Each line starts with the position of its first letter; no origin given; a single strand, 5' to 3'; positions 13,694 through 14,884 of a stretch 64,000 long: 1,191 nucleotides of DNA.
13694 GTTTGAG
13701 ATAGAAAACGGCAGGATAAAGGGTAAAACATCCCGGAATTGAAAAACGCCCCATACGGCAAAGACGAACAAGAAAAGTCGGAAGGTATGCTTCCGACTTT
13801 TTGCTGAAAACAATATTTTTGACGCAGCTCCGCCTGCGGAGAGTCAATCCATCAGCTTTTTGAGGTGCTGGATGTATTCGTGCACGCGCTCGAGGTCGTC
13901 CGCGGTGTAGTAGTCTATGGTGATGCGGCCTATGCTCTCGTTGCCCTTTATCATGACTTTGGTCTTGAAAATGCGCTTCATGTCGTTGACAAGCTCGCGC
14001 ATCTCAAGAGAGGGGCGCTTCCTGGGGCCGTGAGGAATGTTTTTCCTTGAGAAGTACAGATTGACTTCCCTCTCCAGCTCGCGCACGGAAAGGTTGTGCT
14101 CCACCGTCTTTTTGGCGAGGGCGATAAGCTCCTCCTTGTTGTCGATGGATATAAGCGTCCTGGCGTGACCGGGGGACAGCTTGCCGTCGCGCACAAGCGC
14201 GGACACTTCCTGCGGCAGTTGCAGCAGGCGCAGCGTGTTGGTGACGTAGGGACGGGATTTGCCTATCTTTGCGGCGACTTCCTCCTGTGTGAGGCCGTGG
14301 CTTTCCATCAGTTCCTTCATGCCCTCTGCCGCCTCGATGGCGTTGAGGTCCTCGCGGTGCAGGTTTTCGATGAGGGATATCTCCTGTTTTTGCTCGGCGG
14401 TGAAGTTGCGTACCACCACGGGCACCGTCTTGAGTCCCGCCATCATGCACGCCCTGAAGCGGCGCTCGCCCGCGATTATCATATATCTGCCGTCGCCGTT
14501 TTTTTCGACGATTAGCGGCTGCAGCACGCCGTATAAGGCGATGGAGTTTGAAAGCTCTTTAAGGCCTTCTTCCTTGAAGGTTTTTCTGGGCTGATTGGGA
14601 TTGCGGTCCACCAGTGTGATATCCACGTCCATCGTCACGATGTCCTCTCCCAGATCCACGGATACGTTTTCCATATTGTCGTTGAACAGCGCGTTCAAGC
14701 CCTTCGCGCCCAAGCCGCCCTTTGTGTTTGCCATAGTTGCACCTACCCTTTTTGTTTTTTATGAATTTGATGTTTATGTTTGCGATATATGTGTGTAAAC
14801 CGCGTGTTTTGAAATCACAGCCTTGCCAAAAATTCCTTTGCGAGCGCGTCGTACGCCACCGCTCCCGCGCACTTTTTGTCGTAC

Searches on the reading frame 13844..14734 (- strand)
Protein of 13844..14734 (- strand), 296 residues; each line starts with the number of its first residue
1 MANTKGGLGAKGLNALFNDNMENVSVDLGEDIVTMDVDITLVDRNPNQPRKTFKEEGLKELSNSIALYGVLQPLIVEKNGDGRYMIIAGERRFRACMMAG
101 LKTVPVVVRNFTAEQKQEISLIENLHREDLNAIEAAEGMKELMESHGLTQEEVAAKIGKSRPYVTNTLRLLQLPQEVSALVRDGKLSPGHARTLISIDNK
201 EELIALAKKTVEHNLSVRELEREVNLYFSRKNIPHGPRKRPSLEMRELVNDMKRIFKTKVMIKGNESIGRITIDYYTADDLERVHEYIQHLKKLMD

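Call 8: search_protein_families(library=pfam, proteins=[window:13844-14734:-])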
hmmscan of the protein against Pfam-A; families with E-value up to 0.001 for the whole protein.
window:13844-14734:- (296 aa): 5 families
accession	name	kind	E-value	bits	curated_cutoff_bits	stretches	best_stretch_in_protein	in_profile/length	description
PF17762.8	HTH_ParB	-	1.2e-36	125.4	22.6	1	128-225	1-98/102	ParB HTH domain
PF02195.25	ParB_N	-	3e-31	107.8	26.3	1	36-126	5-95/95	ParB N-terminal domain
PF01381.28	HTH_3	-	8.1e-07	29.4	23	1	139-165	1-27/55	Helix-turn-helix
PF23433.1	DUF7119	-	0.0004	20.7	30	1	160-221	60-120/141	Family of unknown function (DUF7119)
PF23552.2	ParB_C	-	0.00085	19.2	23.8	0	244-287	4-48/50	ParB dimerisation domain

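Call 16: find_related_loci(query=window:13844-14734:-, collection=genome_contigs, flank=10000)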
Query window:13844-14734:- (296 aa) in genome_contigs; peptide patterns used: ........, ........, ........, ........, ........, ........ (x = any residue, [..] = any of these).
347 stretches matched a pattern; 5 encode a relative of the query (tblastn E <= 1e-3); 5 distinct loci.
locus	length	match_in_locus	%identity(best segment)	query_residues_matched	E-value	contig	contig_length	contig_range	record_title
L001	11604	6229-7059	67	14-289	3e-124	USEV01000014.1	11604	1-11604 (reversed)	uncultured Clostridiales bacterium isolate UMGS1656 genome assembly, contig: NODE_431_length_11604_cov_5.061217, whole g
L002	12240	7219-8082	37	10-296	3e-55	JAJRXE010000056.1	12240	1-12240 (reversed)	MAG: Calditrichota bacterium isolate Dive96_bin3.123 k141_703573, whole genome shotgun sequence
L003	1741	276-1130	37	10-292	6e-54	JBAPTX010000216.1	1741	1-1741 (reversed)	MAG: Calditrichia bacterium isolate MFD01233_ilm_asm_bin34 k127_130548, whole genome shotgun sequence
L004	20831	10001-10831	38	2-276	5e-52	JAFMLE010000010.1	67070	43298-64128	MAG: Flavobacteriaceae bacterium isolate DEBay_Sum22DL08_68 NODE_173_length_67070_cov_14.6069, whole genome shotgun sequ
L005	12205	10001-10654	37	45-258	4e-36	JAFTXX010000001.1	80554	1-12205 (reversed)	MAG: Clostridia bacterium isolate RGIG4250 Roe_deer_Colon-5__c22, whole genome shotgun sequence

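Call 19: find_encoding_contigs(protein=window:13844-14734:-, flank=10000, max_places=10)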
Protein window:13844-14734:- (296 aa): 3 contigs read that carry it; 3 places shown.
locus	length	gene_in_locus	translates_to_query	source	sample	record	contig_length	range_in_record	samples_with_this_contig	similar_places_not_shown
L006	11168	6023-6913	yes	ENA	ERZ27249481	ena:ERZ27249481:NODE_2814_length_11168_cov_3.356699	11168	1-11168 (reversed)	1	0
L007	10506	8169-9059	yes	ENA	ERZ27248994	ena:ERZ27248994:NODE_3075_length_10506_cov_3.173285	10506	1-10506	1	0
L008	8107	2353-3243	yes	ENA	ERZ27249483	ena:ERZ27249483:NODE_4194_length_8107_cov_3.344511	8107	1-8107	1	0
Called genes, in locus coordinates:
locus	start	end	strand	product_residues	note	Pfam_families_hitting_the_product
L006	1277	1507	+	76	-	-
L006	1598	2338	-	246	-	PF01061:ABC2_membrane, PF12698:ABC2_membrane_3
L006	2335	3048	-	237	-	PF00005:ABC_tran, PF02463:SMC_N (faint), PF13304:AAA_21 (weak)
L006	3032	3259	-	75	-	PF04014:MazE_antitoxin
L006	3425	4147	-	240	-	PF01048:PNP_UDP_1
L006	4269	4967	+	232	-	PF02527:GidB, PF13847:Methyltransf_31, PF08241:Methyltransf_11 (faint), PF13649:Methyltransf_25 (weak)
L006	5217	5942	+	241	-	PF00142:Fer4_NifH (faint), PF01656:CbiA, PF06564:CBP_BcsQ (weak), PF09140:MipZ (weak), PF13614:AAA_31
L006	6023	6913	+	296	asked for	PF02195:ParB_N, PF17762:HTH_ParB, PF01381:HTH_3 (weak)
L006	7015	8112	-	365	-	PF02463:SMC_N, PF13175:AAA_15, PF13476:AAA_23, PF13304:AAA_21 (faint)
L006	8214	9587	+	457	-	PF11638:DnaA_N (weak), PF01695:IstB_IS21, PF00308:Bac_DnaA, PF08299:Bac_DnaA_C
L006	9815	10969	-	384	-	-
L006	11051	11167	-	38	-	?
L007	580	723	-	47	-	-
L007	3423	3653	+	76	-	-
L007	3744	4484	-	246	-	PF01061:ABC2_membrane, PF12698:ABC2_membrane_3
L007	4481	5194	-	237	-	PF00005:ABC_tran, PF02463:SMC_N (faint), PF13304:AAA_21 (weak)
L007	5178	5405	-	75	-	PF04014:MazE_antitoxin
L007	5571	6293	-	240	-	PF01048:PNP_UDP_1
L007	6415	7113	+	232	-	PF02527:GidB, PF13847:Methyltransf_31, PF08241:Methyltransf_11 (faint), PF13649:Methyltransf_25 (weak)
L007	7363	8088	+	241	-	PF00142:Fer4_NifH (faint), PF01656:CbiA, PF06564:CBP_BcsQ (weak), PF09140:MipZ (weak), PF13614:AAA_31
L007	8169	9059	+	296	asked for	PF02195:ParB_N, PF17762:HTH_ParB, PF01381:HTH_3 (weak)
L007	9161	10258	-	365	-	PF02463:SMC_N, PF13175:AAA_15, PF13476:AAA_23, PF13304:AAA_21 (faint)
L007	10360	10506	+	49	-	?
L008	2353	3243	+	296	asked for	PF02195:ParB_N, PF17762:HTH_ParB, PF01381:HTH_3 (weak)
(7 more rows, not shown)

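Call 20: find_homologous_proteins(query=window:13844-14734:-, max_evalue=1e-40)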
Query window:13844-14734:- (296 aa): 7323 proteins with E <= 1e-40 among 8000 candidates; the best 120 are listed.
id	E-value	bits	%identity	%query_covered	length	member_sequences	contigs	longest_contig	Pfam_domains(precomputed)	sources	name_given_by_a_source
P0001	5.2e-188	641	100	100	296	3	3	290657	PF01381.29,PF17762.9,PF02195.27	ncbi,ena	-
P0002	4.1e-158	543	85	100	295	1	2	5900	PF01381.29,PF17762.9,PF02195.27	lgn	-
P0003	1.0e-136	473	74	100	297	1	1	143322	PF01381.29,PF17762.9,PF08535.16,PF02195.27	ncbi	-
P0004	1.1e-129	450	71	99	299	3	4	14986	PF01381.29,PF17762.9,PF08535.16,PF02195.27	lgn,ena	-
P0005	2.6e-129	448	70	99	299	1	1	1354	PF17762.9,PF08535.16,PF02195.27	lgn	-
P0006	2.7e-129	448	71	100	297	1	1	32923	PF01381.29,PF17762.9,PF08535.16,PF02195.27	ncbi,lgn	-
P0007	4.8e-129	448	70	99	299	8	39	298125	PF17762.9,PF08535.16,PF02195.27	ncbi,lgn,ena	ncbi:MAG: ParB/RepB/Spo0J family partition protein [Christensenellales bacterium]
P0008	1.2e-128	446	70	100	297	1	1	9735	PF01381.29,PF17762.9,PF08535.16,PF02195.27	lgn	-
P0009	2.0e-128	446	71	94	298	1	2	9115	PF01381.29,PF17762.9,PF02195.27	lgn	-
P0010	2.7e-128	445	70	99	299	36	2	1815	PF17762.9,PF08535.16,PF02195.27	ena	-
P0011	5.3e-128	444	71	99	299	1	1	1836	PF17762.9,PF08535.16,PF02195.27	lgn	-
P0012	5.4e-128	444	70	100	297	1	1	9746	PF01381.29,PF17762.9,PF08535.16,PF02195.27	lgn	-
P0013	6.0e-128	444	71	99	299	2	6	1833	PF17762.9,PF08535.16,PF02195.27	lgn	-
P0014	1.5e-127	443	69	100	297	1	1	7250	PF01381.29,PF17762.9,PF02195.27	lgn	-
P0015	2.1e-127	442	69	99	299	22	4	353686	PF17762.9,PF08535.16,PF02195.27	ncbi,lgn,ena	-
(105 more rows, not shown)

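Call 23: find_encoding_contigs(protein=P0003, flank=10000, max_places=3)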
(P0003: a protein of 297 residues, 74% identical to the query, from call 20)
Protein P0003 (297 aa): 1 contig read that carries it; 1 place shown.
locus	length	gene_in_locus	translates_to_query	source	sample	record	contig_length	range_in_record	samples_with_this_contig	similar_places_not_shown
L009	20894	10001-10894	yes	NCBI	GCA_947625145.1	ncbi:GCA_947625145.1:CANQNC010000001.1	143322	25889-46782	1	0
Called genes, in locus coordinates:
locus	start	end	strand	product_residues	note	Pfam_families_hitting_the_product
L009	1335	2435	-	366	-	PF00712:DNA_pol3_beta, PF02767:DNA_pol3_beta_2, PF02768:DNA_pol3_beta_3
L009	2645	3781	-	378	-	PF11449:ArsP_2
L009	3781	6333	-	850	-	PF07504:FTP, PF01447:Peptidase_M4, PF02868:Peptidase_M4_C, PF09479:Flg_new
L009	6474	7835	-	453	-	PF11638:DnaA_N (weak), PF00308:Bac_DnaA, PF01695:IstB_IS21, PF08299:Bac_DnaA_C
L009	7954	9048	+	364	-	PF02463:SMC_N, PF13175:AAA_15, PF13476:AAA_23, PF13304:AAA_21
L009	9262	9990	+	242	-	PF00142:Fer4_NifH (weak), PF01656:CbiA, PF06564:CBP_BcsQ, PF09140:MipZ (faint), PF13614:AAA_31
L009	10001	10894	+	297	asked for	PF02195:ParB_N, PF08535:KorB (faint), PF17762:HTH_ParB, PF01381:HTH_3 (weak)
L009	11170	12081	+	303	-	PF14659:Phage_int_SAM_3, PF00589:Phage_integrase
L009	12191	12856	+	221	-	-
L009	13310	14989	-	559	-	-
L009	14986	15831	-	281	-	PF00005:ABC_tran, PF13304:AAA_21 (faint)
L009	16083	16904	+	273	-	PF08543:Phos_pyr_kin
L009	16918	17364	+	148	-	PF00692:dUTPase, PF22769:DCD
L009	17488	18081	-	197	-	PF02417:Chromate_transp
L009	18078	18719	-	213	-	PF02417:Chromate_transp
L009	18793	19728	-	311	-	PF00294:PfkB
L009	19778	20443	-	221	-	PF13353:Fer4_12 (weak), PF04055:Radical_SAM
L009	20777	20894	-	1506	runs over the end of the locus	PF09479:Flg_new, PF13306:LRR_5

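Call 24: find_encoding_contigs(protein=P0002, flank=10000, max_places=3)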
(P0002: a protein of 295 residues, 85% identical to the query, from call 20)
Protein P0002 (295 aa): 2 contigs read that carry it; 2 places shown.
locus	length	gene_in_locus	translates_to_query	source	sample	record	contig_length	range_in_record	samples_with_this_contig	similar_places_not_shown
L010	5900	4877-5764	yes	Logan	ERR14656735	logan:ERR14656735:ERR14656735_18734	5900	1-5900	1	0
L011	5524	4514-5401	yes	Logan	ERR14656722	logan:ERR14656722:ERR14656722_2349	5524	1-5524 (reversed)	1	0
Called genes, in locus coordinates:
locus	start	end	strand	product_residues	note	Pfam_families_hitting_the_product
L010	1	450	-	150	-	?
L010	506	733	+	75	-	-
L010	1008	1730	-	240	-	PF01048:PNP_UDP_1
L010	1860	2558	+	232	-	PF02527:GidB, PF13847:Methyltransf_31, PF08241:Methyltransf_11 (faint), PF13649:Methyltransf_25 (weak)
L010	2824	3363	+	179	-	-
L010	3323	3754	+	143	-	-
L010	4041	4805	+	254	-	PF00142:Fer4_NifH, PF01656:CbiA, PF02374:ArsA_ATPase (weak), PF06564:CBP_BcsQ, PF09140:MipZ, PF10609:ParA (weak), PF13614:AAA_31, PF00448:SRP54 (faint)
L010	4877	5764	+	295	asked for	PF02195:ParB_N, PF17762:HTH_ParB, PF01381:HTH_3 (faint)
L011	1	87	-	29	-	?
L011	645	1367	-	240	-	PF01048:PNP_UDP_1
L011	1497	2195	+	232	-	PF02527:GidB, PF13847:Methyltransf_31, PF08241:Methyltransf_11 (faint), PF13649:Methyltransf_25 (weak)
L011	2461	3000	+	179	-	-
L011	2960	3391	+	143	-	-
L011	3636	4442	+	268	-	PF00142:Fer4_NifH, PF02374:ArsA_ATPase (weak), PF06564:CBP_BcsQ, PF09140:MipZ, PF10609:ParA (weak), PF13614:AAA_31, PF00448:SRP54 (faint), PF01656:CbiA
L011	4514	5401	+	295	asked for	PF02195:ParB_N, PF17762:HTH_ParB, PF01381:HTH_3 (faint)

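Call 39: search_solved_structures(query=window:13844-14734:-, max_evalue=1e-10, show_alignments=0)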
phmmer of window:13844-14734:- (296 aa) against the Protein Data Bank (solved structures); distinct sequences matched with E-value up to 1e-10: 13.
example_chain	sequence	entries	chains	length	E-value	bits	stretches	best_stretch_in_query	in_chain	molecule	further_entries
7bnk_A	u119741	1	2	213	8.7e-54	185.9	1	37-225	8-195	ParB family protein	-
7o0n_A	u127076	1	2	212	5.9e-53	183.2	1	38-225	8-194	ParB family protein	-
7bnr_A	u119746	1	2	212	6e-53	183.2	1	38-225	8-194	ParB family protein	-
6t1f_A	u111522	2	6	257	3.3e-50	174.2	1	5-222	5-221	Chromosome-partitioning protein ParB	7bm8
6sdk_A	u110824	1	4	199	4.5e-50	173.8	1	37-224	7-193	Stage 0 sporulation protein J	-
1vz0_A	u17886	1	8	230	8.3e-49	169.6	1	39-222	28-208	Chromosome-partitioning protein Spo0J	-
4umk_A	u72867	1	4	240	6e-42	147.1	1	30-222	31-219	PROBABLE CHROMOSOME-PARTITIONING PROTEIN PARB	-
7ng0_A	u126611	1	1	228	3.3e-40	141.4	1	42-238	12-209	Nucleoid occlusion protein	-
7nfu_A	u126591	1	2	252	1.1e-39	139.7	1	40-238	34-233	Nucleoid occlusion protein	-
7ol9_A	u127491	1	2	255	2.9e-38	135.1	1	35-238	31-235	Nucleoid occlusion protein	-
6s6h_A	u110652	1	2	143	7.8e-22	81.2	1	118-222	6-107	Chromosome-partitioning protein ParB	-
6y93_A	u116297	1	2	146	1.5e-19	73.7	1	118-238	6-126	Nucleoid occlusion protein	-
8qa8_A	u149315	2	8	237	1.6e-17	67.1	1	35-186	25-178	Transcriptional repressor protein KorB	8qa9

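Call 42: search_solved_structures(query=window:13844-14734:-, max_evalue=1e-49, show_alignments=5)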
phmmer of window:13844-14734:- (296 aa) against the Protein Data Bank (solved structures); distinct sequences matched with E-value up to 1e-49: 5.
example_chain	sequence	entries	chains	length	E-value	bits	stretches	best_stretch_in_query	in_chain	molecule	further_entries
7bnk_A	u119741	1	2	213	8.7e-54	185.9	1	37-225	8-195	ParB family protein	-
7o0n_A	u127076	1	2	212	5.9e-53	183.2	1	38-225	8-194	ParB family protein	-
7bnr_A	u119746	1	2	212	6e-53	183.2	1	38-225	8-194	ParB family protein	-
6t1f_A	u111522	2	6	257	3.3e-50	174.2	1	5-222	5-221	Chromosome-partitioning protein ParB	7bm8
6sdk_A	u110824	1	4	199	4.5e-50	173.8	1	37-224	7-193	Stage 0 sporulation protein J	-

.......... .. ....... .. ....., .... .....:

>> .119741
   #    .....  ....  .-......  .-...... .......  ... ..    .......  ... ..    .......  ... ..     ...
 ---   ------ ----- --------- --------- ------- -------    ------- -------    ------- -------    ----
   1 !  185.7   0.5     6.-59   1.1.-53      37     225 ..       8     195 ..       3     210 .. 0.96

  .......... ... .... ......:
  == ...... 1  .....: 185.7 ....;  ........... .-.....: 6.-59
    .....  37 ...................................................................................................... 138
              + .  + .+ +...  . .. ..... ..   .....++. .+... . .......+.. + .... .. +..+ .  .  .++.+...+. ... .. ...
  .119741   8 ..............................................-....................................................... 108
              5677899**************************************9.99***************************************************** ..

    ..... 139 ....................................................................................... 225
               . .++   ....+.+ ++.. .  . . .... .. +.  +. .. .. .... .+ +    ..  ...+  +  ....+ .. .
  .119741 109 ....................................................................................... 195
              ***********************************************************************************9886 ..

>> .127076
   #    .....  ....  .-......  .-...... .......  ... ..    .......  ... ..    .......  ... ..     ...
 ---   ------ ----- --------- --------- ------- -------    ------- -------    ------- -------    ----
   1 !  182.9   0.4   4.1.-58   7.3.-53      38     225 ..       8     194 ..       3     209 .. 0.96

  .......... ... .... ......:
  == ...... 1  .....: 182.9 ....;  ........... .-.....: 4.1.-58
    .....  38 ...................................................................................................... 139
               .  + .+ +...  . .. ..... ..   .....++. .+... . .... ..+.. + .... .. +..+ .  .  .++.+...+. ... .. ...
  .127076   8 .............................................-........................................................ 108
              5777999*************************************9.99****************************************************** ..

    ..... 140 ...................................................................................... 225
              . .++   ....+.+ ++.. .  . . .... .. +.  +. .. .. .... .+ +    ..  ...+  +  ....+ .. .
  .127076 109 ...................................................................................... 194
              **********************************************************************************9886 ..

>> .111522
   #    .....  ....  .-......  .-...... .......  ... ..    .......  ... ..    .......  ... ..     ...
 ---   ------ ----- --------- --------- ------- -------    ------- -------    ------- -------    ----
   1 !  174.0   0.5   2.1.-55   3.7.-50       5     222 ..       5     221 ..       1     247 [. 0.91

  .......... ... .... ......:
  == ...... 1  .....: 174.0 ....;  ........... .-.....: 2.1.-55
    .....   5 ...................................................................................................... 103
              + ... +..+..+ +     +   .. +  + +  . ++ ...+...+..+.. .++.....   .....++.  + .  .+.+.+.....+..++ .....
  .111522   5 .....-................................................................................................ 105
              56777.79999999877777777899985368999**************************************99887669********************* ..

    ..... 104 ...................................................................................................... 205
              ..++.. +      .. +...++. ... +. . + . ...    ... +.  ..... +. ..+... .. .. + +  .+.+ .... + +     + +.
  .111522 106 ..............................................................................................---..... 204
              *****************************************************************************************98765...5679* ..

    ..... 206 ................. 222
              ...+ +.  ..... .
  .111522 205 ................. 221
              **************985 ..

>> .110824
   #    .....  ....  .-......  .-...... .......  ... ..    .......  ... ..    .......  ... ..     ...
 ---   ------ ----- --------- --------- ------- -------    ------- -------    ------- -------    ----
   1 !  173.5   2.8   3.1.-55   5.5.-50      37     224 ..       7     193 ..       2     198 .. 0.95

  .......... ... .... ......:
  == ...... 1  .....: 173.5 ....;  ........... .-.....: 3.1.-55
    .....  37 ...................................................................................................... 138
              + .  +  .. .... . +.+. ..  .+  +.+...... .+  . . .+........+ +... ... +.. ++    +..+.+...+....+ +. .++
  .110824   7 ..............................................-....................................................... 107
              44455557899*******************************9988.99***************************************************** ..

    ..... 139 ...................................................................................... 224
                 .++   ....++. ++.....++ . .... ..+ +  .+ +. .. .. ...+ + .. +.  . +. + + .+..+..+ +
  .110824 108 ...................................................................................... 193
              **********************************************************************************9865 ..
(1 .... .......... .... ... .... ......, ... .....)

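Call 64: list_cluster_members(proteins=[P0001, P0121, P0173, P0138, P0129])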
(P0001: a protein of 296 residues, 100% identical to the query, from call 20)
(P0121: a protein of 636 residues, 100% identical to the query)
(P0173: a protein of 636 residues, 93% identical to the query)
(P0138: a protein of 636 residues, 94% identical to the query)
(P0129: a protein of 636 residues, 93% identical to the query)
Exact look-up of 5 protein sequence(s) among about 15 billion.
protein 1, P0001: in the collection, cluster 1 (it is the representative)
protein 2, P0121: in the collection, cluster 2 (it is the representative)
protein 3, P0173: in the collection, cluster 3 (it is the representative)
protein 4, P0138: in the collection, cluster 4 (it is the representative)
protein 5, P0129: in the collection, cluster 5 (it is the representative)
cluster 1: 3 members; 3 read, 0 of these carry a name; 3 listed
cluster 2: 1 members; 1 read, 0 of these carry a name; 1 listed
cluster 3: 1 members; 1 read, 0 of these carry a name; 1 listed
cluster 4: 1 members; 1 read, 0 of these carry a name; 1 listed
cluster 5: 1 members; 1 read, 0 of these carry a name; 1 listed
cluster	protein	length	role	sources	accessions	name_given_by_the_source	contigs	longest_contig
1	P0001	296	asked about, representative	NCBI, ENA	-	-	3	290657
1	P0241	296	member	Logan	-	-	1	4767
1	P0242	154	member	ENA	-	-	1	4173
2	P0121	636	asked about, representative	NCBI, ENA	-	-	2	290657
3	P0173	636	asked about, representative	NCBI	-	-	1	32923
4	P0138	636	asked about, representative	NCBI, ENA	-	-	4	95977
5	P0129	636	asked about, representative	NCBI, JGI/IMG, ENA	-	-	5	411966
